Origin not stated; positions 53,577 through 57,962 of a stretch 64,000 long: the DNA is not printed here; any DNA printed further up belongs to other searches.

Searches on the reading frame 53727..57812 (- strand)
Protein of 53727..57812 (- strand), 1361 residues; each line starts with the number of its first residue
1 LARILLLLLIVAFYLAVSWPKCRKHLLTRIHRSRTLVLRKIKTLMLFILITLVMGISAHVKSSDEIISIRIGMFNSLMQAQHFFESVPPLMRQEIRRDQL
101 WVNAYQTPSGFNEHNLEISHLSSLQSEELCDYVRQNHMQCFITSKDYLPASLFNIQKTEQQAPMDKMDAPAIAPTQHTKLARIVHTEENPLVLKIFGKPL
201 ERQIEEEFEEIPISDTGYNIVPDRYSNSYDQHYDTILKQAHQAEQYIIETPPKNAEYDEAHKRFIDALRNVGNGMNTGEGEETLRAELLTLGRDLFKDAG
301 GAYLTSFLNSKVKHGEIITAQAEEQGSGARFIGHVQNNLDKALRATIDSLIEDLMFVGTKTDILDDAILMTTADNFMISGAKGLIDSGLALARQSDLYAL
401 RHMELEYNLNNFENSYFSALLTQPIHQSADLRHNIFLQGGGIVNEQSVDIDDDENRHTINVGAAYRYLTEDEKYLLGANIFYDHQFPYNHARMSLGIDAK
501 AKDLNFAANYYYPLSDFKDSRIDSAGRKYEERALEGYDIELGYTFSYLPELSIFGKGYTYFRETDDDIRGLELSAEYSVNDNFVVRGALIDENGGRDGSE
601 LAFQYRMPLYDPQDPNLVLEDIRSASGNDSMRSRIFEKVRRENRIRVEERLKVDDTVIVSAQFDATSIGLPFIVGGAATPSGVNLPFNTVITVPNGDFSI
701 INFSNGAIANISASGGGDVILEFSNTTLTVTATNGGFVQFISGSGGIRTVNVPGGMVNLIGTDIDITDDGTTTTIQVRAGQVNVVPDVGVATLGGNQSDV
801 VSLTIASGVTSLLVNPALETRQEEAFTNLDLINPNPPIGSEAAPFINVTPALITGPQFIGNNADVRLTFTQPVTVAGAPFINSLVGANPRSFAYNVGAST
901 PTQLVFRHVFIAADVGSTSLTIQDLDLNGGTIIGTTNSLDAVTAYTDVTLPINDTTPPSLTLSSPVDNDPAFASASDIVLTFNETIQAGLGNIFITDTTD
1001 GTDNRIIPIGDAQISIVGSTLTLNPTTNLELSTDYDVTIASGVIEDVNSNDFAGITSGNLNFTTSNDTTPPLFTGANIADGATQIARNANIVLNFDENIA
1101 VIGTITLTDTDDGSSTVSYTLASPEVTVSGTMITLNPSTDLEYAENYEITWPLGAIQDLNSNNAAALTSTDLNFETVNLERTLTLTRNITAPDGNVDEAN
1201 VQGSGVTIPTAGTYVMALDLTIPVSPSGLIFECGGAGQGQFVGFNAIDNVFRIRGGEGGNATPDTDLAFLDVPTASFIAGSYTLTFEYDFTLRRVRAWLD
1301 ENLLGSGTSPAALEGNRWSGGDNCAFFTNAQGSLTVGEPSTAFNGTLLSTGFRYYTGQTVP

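Call 76: search_protein_families(library=ncbifam, proteins=[window:53727-57812:-], max_evalue=1e-10)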
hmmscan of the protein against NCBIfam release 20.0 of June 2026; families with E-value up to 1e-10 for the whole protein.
window:53727-57812:- (1361 aa): 2 families
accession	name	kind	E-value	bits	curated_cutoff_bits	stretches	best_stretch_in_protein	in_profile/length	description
NF033423.1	inverse_SinH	equivalog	1.6e-15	56.4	999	1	453-550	151-243/730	intimin-like inverse autotransporter SinH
NF007556.1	PRK10177.1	equivalog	1.1e-12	47.3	508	1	449-543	146-233/454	YchO/YchP family invasin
